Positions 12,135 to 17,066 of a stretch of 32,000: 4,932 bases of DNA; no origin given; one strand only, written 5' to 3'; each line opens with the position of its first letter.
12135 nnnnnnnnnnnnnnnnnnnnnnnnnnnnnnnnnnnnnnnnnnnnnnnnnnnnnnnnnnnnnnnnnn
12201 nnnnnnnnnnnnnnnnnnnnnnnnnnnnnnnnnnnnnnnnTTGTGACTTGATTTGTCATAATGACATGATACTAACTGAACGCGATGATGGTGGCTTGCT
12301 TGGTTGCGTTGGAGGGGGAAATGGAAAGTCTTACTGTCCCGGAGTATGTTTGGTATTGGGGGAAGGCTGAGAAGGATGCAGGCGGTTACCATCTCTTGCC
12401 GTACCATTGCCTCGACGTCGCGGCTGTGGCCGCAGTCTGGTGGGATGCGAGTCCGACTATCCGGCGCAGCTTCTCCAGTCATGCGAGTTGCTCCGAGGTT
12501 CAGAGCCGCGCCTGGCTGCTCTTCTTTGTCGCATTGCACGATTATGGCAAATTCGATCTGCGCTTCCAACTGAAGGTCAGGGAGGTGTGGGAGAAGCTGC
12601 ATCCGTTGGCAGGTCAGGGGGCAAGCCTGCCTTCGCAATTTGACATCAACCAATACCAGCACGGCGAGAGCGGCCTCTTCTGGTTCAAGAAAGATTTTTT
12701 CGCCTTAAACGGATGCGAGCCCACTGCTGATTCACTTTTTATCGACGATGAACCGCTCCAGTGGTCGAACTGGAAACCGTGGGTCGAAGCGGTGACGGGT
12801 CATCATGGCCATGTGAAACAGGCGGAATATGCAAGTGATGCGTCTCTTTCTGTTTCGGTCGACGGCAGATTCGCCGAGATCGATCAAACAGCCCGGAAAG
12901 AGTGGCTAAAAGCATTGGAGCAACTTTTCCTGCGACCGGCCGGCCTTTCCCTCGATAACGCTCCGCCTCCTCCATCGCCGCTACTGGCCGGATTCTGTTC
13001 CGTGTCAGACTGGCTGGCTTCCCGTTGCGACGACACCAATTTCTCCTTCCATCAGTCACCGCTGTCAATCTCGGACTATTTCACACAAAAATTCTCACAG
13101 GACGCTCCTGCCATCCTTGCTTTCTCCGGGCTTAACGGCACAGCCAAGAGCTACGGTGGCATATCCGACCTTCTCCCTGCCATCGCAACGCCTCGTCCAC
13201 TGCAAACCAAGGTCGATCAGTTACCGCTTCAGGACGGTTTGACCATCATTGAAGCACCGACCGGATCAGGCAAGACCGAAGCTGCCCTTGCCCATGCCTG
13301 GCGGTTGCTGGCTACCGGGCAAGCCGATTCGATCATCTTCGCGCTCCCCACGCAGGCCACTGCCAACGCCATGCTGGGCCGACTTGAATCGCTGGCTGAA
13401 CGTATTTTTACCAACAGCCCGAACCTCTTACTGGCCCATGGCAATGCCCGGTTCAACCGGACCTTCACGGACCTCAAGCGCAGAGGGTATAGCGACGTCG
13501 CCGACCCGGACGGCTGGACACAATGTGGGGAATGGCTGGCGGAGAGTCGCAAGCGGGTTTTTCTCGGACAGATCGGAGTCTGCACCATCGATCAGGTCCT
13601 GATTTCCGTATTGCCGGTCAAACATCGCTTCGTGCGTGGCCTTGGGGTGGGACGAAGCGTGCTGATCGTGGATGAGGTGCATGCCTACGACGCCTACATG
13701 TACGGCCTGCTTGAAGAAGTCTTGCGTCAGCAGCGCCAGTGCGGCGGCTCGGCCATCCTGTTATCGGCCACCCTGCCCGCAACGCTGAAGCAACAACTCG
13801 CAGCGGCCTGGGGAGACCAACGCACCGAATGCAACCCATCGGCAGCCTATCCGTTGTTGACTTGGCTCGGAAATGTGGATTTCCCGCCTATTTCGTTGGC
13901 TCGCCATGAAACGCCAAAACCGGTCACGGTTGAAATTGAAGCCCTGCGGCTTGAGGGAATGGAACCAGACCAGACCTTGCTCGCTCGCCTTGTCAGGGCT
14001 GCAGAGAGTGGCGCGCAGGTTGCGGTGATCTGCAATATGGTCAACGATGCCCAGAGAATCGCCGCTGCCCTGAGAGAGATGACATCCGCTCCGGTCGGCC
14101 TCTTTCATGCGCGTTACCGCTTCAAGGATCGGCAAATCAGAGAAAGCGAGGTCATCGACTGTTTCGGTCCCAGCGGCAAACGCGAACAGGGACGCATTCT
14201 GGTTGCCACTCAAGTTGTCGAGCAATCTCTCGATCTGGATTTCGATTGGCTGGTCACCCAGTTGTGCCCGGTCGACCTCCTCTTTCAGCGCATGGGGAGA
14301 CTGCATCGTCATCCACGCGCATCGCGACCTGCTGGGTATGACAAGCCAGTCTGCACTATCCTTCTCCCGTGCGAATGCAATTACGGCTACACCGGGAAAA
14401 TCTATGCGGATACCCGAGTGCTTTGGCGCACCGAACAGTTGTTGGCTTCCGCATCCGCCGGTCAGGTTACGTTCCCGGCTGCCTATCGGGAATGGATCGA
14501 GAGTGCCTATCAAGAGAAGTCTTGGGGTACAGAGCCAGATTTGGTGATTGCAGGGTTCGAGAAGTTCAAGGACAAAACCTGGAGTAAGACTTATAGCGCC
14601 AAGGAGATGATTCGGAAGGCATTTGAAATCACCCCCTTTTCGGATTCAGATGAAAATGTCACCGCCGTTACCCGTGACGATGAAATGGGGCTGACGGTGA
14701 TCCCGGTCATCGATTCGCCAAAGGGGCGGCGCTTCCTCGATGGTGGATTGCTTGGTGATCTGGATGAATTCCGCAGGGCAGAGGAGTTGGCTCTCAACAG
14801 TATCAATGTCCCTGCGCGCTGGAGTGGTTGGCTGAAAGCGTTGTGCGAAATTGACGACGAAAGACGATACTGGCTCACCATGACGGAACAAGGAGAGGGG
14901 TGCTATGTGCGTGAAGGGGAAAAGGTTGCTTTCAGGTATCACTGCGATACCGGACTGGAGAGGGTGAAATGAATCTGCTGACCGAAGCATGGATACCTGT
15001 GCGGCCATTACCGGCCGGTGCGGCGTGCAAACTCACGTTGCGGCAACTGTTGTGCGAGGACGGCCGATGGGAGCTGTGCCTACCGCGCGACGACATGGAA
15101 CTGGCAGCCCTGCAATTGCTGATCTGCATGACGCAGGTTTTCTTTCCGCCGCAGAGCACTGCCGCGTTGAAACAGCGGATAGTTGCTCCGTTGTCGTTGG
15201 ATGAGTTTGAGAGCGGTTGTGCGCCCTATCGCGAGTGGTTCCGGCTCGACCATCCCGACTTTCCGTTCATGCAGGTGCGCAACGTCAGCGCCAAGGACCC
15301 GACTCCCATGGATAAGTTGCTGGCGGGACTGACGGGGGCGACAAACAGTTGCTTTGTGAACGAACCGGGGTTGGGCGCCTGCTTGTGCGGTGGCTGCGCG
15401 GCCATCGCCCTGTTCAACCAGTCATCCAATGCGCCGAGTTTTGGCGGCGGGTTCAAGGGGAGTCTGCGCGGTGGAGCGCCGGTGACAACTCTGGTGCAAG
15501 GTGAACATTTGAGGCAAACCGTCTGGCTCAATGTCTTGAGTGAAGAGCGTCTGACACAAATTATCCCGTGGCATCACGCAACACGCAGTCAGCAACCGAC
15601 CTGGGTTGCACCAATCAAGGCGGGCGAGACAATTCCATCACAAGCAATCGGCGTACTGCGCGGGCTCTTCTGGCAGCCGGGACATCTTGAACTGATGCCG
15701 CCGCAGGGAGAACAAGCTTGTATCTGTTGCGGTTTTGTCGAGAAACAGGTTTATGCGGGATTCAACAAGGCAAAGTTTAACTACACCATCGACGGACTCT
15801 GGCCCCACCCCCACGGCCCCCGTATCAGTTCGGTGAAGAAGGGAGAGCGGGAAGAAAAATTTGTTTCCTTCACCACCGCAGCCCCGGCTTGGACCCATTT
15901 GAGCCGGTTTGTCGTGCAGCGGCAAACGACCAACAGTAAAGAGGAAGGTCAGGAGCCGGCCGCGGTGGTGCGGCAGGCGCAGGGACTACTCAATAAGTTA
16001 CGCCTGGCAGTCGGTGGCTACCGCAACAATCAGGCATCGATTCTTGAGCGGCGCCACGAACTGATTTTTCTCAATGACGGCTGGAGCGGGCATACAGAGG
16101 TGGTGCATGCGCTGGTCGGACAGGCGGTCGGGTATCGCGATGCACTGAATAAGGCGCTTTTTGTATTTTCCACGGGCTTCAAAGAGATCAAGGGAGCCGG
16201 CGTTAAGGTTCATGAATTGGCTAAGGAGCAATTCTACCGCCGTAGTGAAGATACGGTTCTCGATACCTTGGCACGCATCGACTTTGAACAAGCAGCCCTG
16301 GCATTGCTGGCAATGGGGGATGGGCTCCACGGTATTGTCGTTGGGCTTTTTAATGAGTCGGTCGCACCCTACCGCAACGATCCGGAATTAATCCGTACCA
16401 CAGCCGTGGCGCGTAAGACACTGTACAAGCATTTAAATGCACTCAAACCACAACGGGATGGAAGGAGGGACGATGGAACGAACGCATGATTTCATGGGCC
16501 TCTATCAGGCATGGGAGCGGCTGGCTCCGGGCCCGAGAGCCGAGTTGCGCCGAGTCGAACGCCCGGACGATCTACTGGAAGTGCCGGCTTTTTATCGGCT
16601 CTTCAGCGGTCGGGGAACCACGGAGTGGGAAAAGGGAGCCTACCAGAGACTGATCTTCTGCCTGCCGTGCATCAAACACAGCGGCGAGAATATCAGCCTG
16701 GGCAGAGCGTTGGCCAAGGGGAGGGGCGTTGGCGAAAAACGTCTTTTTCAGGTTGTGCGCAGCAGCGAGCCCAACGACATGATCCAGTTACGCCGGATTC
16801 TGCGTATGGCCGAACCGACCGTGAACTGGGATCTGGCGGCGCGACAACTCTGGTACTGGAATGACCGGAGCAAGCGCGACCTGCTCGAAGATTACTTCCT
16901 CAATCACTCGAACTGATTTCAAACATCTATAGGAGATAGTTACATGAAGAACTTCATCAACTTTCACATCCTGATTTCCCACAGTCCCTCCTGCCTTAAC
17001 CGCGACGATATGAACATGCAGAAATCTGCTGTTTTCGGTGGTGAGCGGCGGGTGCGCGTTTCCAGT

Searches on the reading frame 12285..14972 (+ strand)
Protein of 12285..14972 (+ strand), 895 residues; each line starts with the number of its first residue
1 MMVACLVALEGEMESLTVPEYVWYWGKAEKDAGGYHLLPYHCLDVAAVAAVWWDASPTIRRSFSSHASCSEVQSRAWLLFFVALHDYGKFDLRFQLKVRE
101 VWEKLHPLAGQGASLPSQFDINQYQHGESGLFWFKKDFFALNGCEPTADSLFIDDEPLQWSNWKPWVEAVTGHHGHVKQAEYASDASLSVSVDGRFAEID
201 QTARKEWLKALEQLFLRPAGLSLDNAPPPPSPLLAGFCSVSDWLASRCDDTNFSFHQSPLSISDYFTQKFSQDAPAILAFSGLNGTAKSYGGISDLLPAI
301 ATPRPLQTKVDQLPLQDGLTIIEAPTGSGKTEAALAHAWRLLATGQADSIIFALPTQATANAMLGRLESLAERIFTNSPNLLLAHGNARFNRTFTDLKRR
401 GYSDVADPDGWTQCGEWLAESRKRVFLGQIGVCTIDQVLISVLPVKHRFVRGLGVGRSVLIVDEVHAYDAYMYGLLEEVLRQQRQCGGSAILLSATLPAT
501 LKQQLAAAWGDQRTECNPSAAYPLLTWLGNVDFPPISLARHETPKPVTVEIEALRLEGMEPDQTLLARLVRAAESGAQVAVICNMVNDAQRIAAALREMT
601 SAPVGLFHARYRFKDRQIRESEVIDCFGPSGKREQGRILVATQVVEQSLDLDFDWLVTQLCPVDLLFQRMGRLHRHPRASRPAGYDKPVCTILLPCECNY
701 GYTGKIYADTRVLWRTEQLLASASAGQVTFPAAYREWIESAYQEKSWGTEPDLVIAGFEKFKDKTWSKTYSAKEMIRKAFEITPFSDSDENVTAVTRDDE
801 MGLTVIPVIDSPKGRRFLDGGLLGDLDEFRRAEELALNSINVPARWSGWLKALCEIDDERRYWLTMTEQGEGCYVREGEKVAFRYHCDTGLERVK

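Call 6: search_protein_families(library=pfam, proteins=[window:12285-14972:+])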
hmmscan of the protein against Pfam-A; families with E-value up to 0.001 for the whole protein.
window:12285-14972:+ (895 aa): 6 families
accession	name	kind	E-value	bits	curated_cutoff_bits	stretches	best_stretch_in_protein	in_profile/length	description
PF18019.7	Cas3_HD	-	7.2e-42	144.2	23.1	1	25-247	1-203/207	Cas3, HD domain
PF22590.2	Cas3-like_C_2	-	4.5e-36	123.8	27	1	576-678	2-106/106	CRISPR-associated nuclease/helicase Cas3, C-terminal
PF00270.35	DEAD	-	9.1e-12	45.5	26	1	306-502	3-165/167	DEAD/DEAH box helicase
PF00271.37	Helicase_C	-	9.6e-07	29.5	23.5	1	566-676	6-109/110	Helicase conserved C-terminal domain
PF04851.21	ResIII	-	1.4e-06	28.8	22.5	1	320-483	26-153/164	Type III restriction enzyme, res subunit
PF02562.22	PhoH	-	0.00015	21.8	27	0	312-369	15-70/205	PhoH-like protein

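Call 7: search_protein_families(library=ncbifam, proteins=[window:12285-14972:+])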
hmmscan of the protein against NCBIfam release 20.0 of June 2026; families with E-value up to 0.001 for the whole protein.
window:12285-14972:+ (895 aa): 7 families
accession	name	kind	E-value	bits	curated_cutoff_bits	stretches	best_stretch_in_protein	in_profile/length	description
NF007248.0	PRK09694.1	equivalog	0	1366.9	569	1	17-894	3-877/878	CRISPR-associated helicase/endonuclease Cas3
TIGR01587.1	cas3_core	equivalog_domain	1.4e-94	317.2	102.45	1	319-721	1-356/358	CRISPR-associated helicase Cas3'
TIGR02621.3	cas3_GSU0051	exception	8e-33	114.2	400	1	458-680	169-377/854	type I-G CRISPR-associated helicase/endonuclease Cas3g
TIGR01596.1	cas3_HD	equivalog_domain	2.6e-22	79.7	43.45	1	38-246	1-177/178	CRISPR-associated endonuclease Cas3''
TIGR03158.1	cas3_cyano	exception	7.5e-08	31.9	69.1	0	458-673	147-356/357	type I-D CRISPR-associated helicase Cas3'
TIGR03117.2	cas_csf4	equivalog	3e-05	22.4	400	1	316-390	146-218/800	type IV CRISPR-associated DEAD/DEAH-box helicase Csf4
TIGR02562.1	cas3_yersinia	equivalog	3.3e-05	21.9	565.95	0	612-677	814-880/1110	type I-F CRISPR-associated helicase Cas3f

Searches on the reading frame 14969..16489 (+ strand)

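Call 6: search_protein_families(library=pfam, proteins=[window:14969-16489:+])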
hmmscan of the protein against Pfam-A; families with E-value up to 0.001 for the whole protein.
window:14969-16489:+ (506 aa): 1 family
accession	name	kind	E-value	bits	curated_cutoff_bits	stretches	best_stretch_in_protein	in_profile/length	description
PF09481.15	CRISPR_Cse1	-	1.9e-92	311.3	24.7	1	2-448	1-438/450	CRISPR-associated protein Cse1 (CRISPR_cse1)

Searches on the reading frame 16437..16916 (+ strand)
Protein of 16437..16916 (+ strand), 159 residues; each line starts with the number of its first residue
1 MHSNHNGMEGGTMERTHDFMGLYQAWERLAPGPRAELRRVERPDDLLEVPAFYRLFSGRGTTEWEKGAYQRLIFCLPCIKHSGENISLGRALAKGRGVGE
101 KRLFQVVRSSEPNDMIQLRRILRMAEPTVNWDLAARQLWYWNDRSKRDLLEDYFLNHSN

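Call 71: search_protein_families(library=pfam, proteins=[window:16437-16916:+], max_evalue=0.0001)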
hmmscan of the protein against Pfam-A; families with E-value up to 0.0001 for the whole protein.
window:16437-16916:+ (159 aa): 1 family
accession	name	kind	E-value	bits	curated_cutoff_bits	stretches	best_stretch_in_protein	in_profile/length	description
PF09485.15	CRISPR_Cse2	-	7.6e-09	36.6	24.6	1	34-154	2-137/137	CRISPR-associated protein Cse2 (CRISPR_cse2)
